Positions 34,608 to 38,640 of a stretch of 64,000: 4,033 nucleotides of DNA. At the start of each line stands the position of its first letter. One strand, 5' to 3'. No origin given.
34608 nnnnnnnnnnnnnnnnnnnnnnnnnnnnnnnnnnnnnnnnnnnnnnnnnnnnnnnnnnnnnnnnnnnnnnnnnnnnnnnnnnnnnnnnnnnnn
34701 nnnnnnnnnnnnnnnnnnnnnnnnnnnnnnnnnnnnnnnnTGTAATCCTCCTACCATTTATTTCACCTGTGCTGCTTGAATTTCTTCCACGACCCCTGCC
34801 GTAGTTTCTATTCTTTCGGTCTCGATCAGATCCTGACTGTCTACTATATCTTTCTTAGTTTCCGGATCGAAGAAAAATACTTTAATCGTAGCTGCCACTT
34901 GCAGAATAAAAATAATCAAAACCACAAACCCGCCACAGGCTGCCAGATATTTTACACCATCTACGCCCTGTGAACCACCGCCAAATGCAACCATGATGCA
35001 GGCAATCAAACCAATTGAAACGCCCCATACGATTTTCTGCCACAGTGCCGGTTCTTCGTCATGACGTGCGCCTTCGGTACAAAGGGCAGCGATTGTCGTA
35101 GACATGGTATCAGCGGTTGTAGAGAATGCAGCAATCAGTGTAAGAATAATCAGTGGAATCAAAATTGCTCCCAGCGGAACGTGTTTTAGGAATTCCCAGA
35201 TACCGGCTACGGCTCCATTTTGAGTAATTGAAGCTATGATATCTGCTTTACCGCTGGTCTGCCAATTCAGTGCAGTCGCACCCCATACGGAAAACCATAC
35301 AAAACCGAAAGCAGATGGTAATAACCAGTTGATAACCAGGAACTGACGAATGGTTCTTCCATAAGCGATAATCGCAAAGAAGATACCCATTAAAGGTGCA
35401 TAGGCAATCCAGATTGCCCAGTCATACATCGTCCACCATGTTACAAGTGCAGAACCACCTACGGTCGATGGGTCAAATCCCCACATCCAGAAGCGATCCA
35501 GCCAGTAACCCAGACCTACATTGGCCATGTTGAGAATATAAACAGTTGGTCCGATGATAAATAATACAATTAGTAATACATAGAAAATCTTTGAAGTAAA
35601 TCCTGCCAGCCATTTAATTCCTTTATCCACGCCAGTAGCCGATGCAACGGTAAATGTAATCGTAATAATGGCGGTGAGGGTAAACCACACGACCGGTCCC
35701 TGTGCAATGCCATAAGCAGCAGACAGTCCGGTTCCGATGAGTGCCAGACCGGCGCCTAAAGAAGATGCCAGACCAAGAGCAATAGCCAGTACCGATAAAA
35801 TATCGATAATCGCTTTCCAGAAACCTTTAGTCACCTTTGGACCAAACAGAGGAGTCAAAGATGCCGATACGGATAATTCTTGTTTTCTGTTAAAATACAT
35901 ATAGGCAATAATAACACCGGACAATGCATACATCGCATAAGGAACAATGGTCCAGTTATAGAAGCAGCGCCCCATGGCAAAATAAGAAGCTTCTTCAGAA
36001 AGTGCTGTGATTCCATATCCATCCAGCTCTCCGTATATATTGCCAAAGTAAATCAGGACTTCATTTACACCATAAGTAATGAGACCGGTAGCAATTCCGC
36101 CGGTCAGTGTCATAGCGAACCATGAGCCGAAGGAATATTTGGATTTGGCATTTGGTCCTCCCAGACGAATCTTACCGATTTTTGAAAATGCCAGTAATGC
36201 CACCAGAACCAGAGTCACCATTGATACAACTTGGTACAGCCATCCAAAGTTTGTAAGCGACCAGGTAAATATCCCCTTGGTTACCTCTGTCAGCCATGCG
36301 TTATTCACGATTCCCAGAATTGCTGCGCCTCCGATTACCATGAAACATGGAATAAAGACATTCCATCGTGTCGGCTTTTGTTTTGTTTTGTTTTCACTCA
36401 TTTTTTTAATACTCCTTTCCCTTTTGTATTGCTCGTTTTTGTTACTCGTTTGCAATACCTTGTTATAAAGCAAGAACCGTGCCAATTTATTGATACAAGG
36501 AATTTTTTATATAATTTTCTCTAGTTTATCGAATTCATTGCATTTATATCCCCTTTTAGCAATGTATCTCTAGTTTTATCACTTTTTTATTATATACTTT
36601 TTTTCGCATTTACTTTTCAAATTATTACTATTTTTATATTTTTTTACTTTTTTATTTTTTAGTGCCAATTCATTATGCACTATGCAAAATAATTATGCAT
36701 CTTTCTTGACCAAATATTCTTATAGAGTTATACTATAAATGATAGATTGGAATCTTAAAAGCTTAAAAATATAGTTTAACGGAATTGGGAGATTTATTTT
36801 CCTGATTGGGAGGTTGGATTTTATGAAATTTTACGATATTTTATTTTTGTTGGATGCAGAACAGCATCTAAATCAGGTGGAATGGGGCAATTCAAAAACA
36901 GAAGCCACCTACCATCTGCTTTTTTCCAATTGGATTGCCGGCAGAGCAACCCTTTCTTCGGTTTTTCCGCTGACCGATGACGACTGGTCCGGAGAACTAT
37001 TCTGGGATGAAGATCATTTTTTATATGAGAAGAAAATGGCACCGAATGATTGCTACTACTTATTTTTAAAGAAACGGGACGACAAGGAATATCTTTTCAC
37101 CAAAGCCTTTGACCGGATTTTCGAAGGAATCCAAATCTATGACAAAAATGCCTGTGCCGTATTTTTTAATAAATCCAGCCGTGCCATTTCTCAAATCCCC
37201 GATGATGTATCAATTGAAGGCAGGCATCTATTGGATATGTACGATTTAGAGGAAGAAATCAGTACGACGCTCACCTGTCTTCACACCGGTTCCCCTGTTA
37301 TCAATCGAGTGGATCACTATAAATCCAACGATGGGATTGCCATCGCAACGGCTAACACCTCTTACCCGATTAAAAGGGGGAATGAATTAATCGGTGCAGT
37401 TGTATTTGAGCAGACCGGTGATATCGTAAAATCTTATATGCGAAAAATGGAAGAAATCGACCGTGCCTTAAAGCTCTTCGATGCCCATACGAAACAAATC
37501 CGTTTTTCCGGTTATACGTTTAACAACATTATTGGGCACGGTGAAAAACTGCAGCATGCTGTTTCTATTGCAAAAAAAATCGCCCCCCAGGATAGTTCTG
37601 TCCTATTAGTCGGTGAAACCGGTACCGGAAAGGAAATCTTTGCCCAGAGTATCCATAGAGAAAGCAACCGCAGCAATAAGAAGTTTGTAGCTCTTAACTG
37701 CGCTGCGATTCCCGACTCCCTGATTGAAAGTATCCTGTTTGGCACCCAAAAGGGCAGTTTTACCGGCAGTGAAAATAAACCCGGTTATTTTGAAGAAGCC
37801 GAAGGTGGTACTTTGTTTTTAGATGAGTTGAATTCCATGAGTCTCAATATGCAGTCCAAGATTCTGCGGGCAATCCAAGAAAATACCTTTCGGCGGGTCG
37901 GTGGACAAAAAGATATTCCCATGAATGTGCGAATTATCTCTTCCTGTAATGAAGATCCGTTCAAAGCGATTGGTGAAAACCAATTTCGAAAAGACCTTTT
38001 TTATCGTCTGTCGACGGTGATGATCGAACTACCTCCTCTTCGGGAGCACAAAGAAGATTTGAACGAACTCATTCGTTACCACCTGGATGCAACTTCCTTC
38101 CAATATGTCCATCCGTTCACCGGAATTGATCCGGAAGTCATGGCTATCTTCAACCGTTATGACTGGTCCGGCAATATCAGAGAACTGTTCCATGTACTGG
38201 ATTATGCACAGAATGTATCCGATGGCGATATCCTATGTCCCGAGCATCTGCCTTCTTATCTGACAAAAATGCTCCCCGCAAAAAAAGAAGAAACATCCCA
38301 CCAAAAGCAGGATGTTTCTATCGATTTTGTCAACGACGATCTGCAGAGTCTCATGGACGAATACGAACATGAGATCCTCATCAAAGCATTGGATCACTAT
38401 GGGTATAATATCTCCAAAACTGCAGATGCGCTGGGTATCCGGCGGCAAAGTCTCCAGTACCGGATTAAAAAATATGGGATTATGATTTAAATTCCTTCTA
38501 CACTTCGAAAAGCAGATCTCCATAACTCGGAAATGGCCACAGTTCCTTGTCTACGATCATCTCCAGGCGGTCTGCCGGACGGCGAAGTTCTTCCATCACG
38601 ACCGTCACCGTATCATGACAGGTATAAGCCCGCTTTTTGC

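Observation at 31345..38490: Probable ergothioneine/hercynine-to-trimethylamine locus likely to be mis-annotated as hutH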

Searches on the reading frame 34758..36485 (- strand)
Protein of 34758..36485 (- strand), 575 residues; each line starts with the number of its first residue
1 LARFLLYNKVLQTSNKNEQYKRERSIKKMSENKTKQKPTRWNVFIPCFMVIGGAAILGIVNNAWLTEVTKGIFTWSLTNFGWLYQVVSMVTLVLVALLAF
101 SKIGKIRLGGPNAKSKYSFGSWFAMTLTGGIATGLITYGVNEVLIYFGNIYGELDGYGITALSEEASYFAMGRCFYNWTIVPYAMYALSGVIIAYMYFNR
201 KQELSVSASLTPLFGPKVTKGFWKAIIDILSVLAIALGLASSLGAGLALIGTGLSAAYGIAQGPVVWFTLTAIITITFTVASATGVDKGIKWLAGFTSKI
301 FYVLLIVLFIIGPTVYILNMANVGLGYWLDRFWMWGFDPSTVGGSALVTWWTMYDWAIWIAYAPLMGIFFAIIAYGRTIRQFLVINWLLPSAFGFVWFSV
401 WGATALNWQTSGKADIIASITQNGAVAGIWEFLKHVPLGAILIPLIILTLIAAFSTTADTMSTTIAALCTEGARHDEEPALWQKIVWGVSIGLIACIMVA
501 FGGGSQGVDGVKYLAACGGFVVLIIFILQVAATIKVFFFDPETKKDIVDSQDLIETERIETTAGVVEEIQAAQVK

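Call 5: search_protein_families(library=pfam, proteins=[window:34758-36485:-])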
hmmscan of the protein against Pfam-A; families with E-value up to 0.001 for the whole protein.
window:34758-36485:- (575 aa): 1 family
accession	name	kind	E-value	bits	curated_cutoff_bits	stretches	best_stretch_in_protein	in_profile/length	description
PF02028.23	BCCT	-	2.5e-110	369.7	27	1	43-535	1-480/485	BCCT, betaine/carnitine/choline family transporter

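Call 6: search_protein_families(library=ncbifam, proteins=[window:34758-36485:-])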
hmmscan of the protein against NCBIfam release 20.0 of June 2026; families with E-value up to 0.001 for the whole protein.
window:34758-36485:- (575 aa): 5 families
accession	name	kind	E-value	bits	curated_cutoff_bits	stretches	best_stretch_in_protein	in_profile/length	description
NF047988.1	betaine_BCCT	equivalog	1.7e-92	310.5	650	1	43-530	2-477/483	glycine betaine uptake BCCT transporter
TIGR00842.1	bcct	subfamily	2e-84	284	407.55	1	81-536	1-448/452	BCCT family transporter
NF002887.1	PRK03356.1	equivalog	6.8e-61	206.5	541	1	37-529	7-491/497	L-carnitine/gamma-butyrobetaine antiporter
NF007399.1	PRK09928.1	subfamily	1.3e-60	205.2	695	1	35-512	7-476/675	choline BCCT transporter BetT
NF007412.0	PRK09950.1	equivalog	3.3e-49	167.8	647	1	49-536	19-495/536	BCCT family transporter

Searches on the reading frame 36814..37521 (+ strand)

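Call 57: search_protein_families(library=pfam, max_evalue=5, proteins=[window:36814-37521:+])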
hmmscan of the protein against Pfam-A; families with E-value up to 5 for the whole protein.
seq(236 aa): 2 families
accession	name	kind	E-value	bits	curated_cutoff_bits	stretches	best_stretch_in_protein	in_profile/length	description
PF01590.32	GAF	-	0.13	13.3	22.4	1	136-203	38-112/133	GAF domain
PF12860.13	PAS_7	-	0.14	12.8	27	1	100-143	2-45/115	PAS fold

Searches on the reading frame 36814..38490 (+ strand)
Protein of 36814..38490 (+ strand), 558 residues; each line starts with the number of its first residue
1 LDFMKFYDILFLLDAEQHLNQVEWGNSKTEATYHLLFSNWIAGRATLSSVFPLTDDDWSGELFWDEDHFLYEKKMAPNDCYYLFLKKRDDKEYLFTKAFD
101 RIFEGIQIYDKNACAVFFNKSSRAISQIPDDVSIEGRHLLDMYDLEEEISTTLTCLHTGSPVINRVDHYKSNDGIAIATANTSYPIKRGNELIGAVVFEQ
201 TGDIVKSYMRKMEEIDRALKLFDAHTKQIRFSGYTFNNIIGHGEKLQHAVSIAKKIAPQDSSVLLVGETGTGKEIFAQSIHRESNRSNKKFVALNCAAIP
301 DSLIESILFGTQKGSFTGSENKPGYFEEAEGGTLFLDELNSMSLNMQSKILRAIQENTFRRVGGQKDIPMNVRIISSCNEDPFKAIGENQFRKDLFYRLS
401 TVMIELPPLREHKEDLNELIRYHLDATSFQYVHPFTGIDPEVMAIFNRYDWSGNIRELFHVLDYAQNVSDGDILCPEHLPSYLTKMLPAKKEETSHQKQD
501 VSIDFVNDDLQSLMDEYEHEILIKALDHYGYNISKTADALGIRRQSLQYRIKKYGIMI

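Call 5: search_protein_families(library=pfam, proteins=[window:36814-38490:+])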
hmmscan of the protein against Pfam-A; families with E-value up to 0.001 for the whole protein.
window:36814-38490:+ (558 aa): 8 families
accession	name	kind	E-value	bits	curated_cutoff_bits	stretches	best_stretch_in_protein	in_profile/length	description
PF00158.32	Sigma54_activat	-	2.9e-63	213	20.2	1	239-404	1-167/168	Sigma-54 interaction domain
PF14532.12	Sigma54_activ_2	-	1.8e-19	70.8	25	1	241-409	2-138/138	Sigma-54 interaction domain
PF25601.1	AAA_lid_14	-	1e-17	64.1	27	1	410-494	1-85/87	AAA+ ATPase lid domain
PF02954.25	HTH_8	-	6.9e-12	45.3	22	1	515-554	3-42/42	Bacterial regulatory protein, Fis family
PF07728.20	AAA_5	-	8.8e-09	35.9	22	1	263-386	2-126/139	AAA domain (dynein-related subfamily)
PF01078.27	Mg_chelatase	-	0.00011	22.1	20.3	0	318-386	94-164/207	Magnesium chelatase, subunit ChlI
PF13556.12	HTH_30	-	0.00038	20.6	27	1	530-553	12-35/59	PucR C-terminal helix-turn-helix domain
PF00004.35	AAA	-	0.00071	20.5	21.2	0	263-380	1-110/131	ATPase family associated with various cellular activities (AAA)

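Call 6: search_protein_families(library=ncbifam, proteins=[window:36814-38490:+])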
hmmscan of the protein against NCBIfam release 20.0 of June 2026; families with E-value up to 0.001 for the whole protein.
window:36814-38490:+ (558 aa): 27 families (the best 25 are shown)
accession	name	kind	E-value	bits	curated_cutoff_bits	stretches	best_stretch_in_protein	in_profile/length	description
NF041552.1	TF_PrdR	equivalog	4.2e-110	368.8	795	1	85-555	126-577/577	sigma-54 dependent transcriptional regulator PrdR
TIGR01817.1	nifA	equivalog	3.5e-81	273.6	528.85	1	213-558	172-531/534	nif-specific transcriptional activator NifA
NF008469.0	PRK11361.1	equivalog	2.8e-79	267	714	1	224-556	130-456/461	acetoacetate metabolism transcriptional regulator AtoC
TIGR02915.1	PEP_resp_reg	equivalog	1.1e-76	258.5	502.6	1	215-556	113-444/445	PEP-CTERM-box response regulator transcription factor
NF038308.1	RNA_repair_RtcR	equivalog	1.3e-76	258.6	650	1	215-555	160-517/530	RNA repair transcriptional activator RtcR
NF003451.0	PRK05022.1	equivalog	2e-76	257.8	476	1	211-556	164-510/512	nitric oxide reductase transcriptional regulator NorR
NF041906.1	V4R_TF_MobR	exception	1.5e-74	251.4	999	1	232-554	227-544/544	phenol degradation transcriptional regulator MobR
NF050807.1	TransRegFlbDCaul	equivalog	1.6e-73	248.1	750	1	239-554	120-438/454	sigma-54-dependent transcriptional regulator FlbD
TIGR01818.1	ntrC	equivalog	4.7e-73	246.5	558.6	1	234-553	131-462/463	nitrogen regulation protein NR(I)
NF041946.1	LuxO_transreg_Vib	equivalog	2.2e-72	244.3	800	1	225-552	121-458/463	quorum-sensing sigma-54 dependent transcriptional regulator LuxO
NF049963.1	RespRegFlgRCampy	domain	3.1e-72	243.8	750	1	237-554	134-427/429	fla regulon two-component system response regulator FlgR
NF051870.1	NAssimRespRegNtrX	equivalog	3.3e-69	233.9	600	1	226-556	128-452/452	nitrogen assimilation response regulator NtrX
TIGR02974.1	phageshock_pspF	equivalog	3.8e-69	233.5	443.55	1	239-554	1-336/336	phage shock protein operon transcriptional activator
NF008085.0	PRK10820.1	equivalog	2.1e-65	221.3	576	1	234-556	201-512/520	transcriptional regulator TyrR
TIGR02329.1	propionate_PrpR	equivalog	7.3e-65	219.6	499.2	1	215-552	191-525/526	propionate catabolism operon regulatory protein PrpR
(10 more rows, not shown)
